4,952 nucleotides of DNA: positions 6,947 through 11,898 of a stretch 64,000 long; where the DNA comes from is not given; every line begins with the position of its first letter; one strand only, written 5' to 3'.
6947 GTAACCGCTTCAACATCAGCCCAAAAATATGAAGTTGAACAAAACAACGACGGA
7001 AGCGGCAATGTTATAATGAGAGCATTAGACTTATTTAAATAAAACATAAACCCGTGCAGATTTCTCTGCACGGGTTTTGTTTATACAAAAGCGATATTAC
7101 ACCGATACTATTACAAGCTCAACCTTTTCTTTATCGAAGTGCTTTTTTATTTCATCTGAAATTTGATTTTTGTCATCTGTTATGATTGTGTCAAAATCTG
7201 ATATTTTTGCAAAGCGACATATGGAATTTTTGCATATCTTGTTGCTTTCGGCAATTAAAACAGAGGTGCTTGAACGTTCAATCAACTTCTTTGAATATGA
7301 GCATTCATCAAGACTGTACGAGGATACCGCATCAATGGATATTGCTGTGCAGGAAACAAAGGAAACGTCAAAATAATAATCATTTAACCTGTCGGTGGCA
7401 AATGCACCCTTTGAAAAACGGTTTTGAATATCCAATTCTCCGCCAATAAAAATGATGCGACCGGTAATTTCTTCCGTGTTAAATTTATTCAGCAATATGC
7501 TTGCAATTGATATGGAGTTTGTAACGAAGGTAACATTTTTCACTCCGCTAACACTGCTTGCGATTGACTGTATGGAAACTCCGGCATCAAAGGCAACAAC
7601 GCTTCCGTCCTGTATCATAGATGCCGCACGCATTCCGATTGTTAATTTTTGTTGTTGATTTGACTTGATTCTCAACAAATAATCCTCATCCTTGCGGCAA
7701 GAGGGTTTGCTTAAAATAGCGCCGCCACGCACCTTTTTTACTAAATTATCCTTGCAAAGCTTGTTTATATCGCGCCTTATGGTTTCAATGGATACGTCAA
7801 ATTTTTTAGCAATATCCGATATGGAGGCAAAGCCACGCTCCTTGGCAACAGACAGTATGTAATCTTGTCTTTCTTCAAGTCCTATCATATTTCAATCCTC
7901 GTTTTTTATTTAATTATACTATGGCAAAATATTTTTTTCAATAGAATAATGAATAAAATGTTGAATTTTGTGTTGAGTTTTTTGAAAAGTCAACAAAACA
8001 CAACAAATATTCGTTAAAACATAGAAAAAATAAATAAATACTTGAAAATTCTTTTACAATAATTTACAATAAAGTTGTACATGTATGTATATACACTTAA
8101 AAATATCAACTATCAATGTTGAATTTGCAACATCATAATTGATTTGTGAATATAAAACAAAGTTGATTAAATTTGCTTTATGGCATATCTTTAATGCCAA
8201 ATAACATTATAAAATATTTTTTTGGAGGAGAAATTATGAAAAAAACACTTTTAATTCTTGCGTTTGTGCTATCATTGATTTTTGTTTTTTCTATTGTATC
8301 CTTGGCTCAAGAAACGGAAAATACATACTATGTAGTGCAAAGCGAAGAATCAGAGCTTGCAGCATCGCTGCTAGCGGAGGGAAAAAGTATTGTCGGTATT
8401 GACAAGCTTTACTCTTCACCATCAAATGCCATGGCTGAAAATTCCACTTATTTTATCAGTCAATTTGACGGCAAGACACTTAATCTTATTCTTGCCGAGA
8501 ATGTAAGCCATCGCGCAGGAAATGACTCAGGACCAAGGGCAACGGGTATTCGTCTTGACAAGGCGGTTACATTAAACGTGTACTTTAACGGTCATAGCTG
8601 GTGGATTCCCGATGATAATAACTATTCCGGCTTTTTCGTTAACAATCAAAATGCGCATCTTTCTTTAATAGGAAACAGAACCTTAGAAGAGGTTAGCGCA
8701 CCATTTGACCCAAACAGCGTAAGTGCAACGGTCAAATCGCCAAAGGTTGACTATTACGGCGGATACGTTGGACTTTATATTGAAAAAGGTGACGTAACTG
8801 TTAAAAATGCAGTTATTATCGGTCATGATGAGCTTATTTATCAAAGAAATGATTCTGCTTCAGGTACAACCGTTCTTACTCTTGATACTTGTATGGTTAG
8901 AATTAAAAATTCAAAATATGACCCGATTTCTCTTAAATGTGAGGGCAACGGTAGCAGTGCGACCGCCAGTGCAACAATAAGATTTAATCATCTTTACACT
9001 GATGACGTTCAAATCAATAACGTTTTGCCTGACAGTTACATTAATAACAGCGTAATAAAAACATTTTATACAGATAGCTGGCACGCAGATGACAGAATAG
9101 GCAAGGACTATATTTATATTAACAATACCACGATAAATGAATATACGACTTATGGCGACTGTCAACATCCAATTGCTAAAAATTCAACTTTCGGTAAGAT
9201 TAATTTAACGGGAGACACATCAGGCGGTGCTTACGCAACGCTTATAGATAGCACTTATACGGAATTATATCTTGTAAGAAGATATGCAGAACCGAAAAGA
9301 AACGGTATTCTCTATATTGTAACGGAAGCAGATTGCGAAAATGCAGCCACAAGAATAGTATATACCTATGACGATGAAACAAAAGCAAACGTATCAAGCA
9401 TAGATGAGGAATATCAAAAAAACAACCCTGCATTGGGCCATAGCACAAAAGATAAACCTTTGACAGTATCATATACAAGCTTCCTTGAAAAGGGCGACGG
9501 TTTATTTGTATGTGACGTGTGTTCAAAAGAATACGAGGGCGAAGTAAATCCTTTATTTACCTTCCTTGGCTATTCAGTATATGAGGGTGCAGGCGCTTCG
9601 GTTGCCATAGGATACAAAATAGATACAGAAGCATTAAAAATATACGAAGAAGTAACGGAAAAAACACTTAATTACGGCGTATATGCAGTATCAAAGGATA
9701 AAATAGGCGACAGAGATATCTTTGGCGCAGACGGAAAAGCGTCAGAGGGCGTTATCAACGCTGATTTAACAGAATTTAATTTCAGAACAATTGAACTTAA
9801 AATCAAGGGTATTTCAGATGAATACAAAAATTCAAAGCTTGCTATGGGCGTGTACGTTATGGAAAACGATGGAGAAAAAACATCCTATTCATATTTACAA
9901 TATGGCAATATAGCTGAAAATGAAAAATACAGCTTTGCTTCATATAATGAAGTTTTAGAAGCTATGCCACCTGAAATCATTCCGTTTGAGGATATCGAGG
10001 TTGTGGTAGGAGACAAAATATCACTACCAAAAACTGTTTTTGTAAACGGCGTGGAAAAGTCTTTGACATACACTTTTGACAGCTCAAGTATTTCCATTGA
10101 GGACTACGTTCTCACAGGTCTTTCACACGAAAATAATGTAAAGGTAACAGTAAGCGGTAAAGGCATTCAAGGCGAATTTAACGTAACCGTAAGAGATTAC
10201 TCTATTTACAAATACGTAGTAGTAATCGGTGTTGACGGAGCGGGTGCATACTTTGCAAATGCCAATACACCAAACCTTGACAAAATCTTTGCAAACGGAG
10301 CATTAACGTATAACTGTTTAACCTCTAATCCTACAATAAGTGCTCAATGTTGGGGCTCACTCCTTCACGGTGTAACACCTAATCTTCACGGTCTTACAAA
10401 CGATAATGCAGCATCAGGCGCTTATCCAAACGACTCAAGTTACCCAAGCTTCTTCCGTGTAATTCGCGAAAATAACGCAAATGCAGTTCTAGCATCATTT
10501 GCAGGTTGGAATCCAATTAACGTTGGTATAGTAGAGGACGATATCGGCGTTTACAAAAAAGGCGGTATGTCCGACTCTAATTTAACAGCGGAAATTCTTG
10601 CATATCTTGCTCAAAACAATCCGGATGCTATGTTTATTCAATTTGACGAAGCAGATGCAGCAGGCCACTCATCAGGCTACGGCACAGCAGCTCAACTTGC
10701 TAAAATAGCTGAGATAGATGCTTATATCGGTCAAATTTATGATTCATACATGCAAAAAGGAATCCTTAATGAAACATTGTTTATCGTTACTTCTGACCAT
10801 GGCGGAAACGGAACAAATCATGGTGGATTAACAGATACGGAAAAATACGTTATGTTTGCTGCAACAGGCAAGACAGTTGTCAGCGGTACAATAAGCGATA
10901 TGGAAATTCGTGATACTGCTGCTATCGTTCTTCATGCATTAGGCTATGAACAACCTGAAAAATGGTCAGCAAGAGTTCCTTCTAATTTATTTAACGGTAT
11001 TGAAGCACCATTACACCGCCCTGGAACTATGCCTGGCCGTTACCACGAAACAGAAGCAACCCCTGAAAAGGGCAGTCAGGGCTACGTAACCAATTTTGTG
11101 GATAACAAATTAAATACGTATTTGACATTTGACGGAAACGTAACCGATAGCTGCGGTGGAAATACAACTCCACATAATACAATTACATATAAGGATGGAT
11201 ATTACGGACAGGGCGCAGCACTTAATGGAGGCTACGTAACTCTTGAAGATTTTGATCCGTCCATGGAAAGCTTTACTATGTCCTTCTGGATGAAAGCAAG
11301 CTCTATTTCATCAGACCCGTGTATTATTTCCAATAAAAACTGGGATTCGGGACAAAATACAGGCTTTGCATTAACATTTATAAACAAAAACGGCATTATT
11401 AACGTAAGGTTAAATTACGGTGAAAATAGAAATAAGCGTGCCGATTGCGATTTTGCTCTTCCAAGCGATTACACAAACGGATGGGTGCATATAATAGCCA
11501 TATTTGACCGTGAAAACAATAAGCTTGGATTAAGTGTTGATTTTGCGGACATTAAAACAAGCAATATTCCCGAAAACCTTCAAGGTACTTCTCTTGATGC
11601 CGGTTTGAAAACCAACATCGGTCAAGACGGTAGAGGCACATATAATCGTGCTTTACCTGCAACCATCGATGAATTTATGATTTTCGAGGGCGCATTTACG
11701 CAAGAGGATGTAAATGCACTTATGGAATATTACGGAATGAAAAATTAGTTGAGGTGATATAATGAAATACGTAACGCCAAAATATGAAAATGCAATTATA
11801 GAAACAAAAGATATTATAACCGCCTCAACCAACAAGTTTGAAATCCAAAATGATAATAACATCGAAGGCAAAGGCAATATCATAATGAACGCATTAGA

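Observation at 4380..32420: Six paralogous cassettes: a secreted passenger protein carrying a shared ~137-aa module, then a conserved 49-aa ORF and a hairpin terminator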

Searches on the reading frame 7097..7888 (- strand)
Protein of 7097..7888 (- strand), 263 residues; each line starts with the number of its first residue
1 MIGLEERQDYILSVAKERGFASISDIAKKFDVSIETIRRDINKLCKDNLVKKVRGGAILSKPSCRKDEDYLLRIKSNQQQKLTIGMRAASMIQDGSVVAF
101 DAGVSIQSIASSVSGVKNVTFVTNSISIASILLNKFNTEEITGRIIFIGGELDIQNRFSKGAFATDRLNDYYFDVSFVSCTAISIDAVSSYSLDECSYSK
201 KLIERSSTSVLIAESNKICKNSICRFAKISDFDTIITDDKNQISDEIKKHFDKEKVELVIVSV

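Call 8: search_protein_families(library=pfam, proteins=[window:7097-7888:-], max_evalue=0.001)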
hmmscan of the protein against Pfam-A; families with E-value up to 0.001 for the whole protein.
window:7097-7888:- (263 aa): 4 families
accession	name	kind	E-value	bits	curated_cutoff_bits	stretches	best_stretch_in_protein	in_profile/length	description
PF00455.28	DeoRC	-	2.2e-33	115.9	31.8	1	77-238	2-159/160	DeoR C terminal sensor domain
PF08220.18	HTH_DeoR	-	7.1e-14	51.7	21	1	7-61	1-55/57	DeoR-like helix-turn-helix domain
PF08279.18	HTH_11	-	2.5e-07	30.9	25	1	7-53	1-49/55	HTH domain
PF13412.12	HTH_24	-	0.00094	19.2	21.9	0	11-51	8-48/48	Winged helix-turn-helix DNA-binding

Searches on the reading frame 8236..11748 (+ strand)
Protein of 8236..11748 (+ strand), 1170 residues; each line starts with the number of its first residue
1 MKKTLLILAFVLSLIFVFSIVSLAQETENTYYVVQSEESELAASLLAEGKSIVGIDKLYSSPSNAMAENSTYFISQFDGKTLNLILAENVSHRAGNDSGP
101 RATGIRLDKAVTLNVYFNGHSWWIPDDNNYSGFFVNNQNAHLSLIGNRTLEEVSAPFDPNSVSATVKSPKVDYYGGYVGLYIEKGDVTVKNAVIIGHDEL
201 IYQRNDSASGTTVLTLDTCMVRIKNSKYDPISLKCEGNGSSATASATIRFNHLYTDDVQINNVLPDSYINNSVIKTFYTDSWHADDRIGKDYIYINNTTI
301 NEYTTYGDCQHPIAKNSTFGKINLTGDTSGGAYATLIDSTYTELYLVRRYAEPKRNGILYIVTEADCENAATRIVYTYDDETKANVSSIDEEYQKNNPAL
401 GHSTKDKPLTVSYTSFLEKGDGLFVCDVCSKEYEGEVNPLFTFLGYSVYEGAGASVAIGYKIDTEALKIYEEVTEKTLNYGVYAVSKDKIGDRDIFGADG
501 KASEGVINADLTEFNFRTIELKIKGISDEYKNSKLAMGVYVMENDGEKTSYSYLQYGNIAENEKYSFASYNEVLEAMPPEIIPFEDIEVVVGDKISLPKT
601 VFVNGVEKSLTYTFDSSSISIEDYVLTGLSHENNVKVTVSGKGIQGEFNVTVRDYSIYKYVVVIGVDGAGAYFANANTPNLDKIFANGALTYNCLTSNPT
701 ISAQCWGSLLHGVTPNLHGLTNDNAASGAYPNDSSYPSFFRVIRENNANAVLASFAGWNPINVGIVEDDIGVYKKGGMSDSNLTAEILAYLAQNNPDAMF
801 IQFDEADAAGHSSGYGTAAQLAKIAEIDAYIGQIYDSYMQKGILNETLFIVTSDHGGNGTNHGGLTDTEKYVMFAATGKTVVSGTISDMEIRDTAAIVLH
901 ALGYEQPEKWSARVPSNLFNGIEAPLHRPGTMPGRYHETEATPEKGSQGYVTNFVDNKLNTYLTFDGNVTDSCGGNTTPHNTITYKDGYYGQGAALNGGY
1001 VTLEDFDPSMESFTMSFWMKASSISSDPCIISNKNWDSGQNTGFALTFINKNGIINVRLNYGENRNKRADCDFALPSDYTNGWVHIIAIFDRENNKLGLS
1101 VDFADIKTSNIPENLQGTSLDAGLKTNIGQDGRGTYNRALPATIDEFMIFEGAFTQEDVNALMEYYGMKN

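Call 4: search_protein_families(library=pfam, proteins=[window:8236-11748:+], max_evalue=0.01)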
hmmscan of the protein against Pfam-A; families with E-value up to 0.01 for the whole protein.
window:8236-11748:+ (1170 aa): 5 families
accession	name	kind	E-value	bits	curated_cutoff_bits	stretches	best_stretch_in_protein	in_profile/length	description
PF01663.27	Phosphodiest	-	2.8e-21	77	23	1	661-937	1-303/342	Type I phosphodiesterase / nucleotide pyrophosphatase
PF13385.13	Laminin_G_3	-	4e-15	56.7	27.6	1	998-1159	4-150/151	Concanavalin A-like lectin/glucanases superfamily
PF01676.23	Metalloenzyme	-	4.4e-09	36.6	24.3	1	745-883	88-227/252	Metalloenzyme superfamily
PF00884.28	Sulfatase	-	0.00033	20.5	25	1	755-859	119-245/301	Sulfatase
PF07953.20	Toxin_R_bind_N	-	0.0083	16.3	23.8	1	1009-1111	52-153/191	Clostridium neurotoxin, N-terminal receptor binding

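Call 5: search_protein_families(library=ncbifam, proteins=[window:8236-11748:+], max_evalue=0.01)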
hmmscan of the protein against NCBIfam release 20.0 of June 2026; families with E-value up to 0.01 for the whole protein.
window:8236-11748:+ (1170 aa): 4 families
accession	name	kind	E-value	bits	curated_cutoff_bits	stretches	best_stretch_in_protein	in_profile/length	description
TIGR01307.1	pgm_bpd_ind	equivalog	7.7e-08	31.2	330.65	1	776-912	365-500/504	2,3-bisphosphoglycerate-independent phosphoglycerate mutase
NF010322.0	PRK13759.1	equivalog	4.7e-06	25.4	481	1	816-862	266-312/486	arylsulfatase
TIGR00306.2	apgM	subfamily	0.00032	19.8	320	1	776-855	269-347/403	2,3-bisphosphoglycerate-independent phosphoglycerate mutase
NF045661.1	HdlasePehA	equivalog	0.00064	18.4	900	1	820-862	284-326/506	phosphoric/sulfuric ester hydrolase PehA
